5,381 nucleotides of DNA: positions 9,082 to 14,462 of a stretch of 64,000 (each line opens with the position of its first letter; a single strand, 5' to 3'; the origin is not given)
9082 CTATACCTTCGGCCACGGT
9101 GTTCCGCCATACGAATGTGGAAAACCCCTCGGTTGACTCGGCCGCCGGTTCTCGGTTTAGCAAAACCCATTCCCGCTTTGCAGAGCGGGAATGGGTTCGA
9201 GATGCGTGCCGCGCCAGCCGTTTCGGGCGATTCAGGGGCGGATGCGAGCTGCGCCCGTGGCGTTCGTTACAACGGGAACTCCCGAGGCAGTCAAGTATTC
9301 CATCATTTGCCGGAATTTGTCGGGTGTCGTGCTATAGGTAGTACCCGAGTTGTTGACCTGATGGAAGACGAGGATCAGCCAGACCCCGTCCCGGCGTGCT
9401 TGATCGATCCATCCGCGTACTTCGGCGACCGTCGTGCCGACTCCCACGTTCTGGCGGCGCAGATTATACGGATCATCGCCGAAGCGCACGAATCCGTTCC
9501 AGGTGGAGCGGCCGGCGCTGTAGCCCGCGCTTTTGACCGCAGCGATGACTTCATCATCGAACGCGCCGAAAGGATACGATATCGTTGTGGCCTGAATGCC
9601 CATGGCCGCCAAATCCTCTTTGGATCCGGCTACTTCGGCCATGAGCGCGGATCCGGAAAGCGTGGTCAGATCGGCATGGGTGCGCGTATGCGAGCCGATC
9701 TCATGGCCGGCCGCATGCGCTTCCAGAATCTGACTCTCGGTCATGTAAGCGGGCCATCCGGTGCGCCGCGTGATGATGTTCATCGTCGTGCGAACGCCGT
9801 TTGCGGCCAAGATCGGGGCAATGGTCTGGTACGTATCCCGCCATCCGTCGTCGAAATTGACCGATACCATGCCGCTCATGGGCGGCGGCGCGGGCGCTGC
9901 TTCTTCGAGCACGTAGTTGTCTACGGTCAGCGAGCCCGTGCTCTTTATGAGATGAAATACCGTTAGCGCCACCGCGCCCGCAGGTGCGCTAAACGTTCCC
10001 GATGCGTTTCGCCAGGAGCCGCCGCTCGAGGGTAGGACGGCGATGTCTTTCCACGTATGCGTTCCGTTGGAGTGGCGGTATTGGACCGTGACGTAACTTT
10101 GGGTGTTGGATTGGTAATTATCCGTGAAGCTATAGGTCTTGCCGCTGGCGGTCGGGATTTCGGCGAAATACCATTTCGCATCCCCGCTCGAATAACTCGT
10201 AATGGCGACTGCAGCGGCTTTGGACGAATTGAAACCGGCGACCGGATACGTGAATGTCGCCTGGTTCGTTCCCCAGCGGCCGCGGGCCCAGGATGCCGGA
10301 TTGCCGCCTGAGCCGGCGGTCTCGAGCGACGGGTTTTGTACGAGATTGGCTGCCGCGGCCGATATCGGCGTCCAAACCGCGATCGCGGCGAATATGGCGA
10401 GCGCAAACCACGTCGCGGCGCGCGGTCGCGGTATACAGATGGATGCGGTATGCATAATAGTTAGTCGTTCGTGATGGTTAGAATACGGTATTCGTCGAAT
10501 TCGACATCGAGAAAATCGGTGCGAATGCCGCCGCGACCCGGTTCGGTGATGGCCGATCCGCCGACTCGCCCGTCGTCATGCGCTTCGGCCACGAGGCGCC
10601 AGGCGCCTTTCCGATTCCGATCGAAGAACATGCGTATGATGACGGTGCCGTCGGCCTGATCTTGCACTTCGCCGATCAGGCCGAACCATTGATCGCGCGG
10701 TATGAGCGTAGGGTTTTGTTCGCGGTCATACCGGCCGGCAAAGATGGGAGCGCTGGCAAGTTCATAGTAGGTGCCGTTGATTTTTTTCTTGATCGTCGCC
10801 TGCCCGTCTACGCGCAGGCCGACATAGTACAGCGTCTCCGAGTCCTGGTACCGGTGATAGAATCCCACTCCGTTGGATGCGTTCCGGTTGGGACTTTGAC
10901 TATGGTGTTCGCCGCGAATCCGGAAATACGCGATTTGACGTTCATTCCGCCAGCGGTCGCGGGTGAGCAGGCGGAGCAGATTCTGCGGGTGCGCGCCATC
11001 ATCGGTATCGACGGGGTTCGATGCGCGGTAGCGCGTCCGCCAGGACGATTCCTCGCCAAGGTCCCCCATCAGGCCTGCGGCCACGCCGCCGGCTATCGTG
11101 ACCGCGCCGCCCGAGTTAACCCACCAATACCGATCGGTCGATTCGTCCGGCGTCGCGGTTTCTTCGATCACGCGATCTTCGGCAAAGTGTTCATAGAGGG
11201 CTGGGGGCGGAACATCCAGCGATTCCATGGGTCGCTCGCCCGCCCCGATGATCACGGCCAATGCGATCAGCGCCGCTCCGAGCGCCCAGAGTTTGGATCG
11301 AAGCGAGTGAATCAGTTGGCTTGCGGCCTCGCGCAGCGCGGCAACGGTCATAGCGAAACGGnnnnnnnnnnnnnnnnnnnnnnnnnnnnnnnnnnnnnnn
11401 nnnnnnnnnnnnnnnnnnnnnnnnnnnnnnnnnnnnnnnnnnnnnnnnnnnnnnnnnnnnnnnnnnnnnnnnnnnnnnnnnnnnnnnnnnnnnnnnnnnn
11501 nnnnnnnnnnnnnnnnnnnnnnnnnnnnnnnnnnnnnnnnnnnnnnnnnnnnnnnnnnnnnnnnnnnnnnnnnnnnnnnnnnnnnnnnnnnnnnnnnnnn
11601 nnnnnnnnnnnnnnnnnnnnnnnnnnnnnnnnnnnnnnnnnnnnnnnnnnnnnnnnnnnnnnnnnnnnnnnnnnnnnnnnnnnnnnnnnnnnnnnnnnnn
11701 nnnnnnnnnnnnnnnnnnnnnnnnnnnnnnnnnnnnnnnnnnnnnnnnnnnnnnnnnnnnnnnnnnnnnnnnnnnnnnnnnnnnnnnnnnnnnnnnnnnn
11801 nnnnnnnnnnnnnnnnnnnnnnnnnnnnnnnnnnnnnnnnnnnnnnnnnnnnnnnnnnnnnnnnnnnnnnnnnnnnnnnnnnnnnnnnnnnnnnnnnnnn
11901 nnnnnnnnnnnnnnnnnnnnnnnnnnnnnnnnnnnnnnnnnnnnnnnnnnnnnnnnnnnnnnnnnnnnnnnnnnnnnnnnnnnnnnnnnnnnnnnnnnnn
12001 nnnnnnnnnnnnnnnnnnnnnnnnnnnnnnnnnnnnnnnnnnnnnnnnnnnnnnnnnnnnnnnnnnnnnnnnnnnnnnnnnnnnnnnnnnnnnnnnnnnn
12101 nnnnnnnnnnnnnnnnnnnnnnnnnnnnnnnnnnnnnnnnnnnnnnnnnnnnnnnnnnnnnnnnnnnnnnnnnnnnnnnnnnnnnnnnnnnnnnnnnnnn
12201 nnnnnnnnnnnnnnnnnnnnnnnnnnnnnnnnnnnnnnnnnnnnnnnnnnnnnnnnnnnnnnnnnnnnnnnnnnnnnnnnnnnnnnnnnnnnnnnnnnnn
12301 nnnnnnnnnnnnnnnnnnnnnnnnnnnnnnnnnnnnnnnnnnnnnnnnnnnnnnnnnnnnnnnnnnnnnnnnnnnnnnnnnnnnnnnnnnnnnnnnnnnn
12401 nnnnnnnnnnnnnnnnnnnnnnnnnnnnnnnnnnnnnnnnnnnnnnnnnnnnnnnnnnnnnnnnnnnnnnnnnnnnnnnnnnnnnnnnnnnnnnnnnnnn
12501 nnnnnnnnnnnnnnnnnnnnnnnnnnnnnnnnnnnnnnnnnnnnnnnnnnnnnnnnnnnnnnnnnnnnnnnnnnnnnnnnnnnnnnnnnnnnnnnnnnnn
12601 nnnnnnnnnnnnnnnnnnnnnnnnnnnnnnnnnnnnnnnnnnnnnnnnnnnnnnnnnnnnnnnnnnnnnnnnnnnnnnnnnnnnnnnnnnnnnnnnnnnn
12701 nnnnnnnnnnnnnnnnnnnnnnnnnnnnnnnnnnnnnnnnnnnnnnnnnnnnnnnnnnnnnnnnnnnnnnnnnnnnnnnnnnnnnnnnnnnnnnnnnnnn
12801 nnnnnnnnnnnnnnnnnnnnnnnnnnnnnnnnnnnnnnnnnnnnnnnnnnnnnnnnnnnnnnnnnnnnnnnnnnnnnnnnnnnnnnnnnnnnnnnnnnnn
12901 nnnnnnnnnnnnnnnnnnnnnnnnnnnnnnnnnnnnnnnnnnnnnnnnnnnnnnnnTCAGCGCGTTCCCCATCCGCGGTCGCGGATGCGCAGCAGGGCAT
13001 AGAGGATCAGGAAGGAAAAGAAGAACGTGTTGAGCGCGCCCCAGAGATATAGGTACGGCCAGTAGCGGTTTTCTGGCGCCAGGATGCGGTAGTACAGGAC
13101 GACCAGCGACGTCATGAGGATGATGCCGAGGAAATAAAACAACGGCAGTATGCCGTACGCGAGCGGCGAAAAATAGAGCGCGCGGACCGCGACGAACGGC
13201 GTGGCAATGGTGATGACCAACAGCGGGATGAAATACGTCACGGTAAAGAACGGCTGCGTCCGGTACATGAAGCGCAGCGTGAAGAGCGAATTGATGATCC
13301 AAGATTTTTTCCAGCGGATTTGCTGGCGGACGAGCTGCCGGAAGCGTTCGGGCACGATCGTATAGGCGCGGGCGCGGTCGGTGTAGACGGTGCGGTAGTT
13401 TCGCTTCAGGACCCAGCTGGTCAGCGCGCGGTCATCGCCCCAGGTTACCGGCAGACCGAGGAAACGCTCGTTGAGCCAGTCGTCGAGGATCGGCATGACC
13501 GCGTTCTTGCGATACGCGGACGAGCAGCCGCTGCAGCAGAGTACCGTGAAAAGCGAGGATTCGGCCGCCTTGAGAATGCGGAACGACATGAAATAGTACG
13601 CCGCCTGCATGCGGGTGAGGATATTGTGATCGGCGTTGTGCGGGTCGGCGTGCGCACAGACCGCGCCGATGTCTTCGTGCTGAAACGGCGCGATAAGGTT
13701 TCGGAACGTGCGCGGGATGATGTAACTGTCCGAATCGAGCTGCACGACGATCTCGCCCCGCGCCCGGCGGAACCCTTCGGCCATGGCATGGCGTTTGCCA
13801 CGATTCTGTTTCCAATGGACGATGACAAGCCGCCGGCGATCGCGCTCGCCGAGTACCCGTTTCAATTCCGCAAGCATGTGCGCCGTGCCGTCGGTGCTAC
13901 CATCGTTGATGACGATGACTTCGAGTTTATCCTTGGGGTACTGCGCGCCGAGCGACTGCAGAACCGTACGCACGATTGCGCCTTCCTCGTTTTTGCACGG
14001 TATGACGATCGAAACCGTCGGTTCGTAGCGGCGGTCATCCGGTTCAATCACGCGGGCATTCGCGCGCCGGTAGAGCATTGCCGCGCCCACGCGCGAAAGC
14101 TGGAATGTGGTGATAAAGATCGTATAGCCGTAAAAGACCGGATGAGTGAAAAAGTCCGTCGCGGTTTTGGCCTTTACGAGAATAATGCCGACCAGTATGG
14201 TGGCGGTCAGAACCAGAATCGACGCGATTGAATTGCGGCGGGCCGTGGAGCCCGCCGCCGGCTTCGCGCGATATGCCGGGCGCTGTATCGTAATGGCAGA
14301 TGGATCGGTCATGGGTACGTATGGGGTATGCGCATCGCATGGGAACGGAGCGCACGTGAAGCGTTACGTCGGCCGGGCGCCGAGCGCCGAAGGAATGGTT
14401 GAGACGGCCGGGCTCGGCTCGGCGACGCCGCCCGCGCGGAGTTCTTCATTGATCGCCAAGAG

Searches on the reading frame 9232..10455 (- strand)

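Call 83: search_protein_families(library=pfam, proteins=[window:9232-10455:-], max_evalue=0.00001)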
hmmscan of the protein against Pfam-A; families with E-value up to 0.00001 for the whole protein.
window:9232-10455:- (407 aa): 1 family
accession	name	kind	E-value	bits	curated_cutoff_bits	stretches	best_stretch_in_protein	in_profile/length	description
PF01522.26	Polysacc_deac_1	-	4.5e-23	82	23.1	1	195-314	7-123/124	Polysaccharide deacetylase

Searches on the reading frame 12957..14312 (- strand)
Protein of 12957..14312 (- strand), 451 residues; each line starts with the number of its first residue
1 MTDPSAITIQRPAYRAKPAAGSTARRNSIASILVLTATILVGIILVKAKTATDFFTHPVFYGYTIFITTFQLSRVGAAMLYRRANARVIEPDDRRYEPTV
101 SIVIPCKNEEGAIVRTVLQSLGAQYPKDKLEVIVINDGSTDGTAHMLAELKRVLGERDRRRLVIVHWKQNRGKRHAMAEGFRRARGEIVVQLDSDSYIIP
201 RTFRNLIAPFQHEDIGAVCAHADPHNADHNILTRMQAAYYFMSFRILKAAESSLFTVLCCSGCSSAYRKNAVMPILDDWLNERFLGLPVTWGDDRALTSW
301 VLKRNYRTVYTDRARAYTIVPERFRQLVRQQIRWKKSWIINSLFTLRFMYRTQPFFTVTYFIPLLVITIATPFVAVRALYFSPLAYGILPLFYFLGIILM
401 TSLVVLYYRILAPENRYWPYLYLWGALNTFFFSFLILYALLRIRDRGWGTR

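Call 83: search_protein_families(library=pfam, proteins=[window:12957-14312:-], max_evalue=0.00001)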
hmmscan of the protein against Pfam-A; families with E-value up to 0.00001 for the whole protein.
window:12957-14312:- (451 aa): 5 families
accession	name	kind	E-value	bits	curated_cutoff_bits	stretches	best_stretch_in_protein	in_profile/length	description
PF00535.33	Glycos_transf_2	-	1.6e-29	103.5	23.3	1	101-272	1-164/168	Glycosyl transferase family 2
PF13641.12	Glyco_tranf_2_3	-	3.4e-25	89.9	27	1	98-335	1-228/230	Glycosyltransferase like family 2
PF03142.21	Chitin_synth_2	-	2.1e-17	63.4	27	1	180-450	196-491/527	Chitin synthase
PF13506.12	Glyco_transf_21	-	4.6e-10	39.7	21.7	1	172-336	17-174/174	Glycosyl transferase family 21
PF10111.15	Glyco_tranf_2_2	-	4.6e-08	33.3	27.3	1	101-208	1-104/276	Glycosyltransferase like family 2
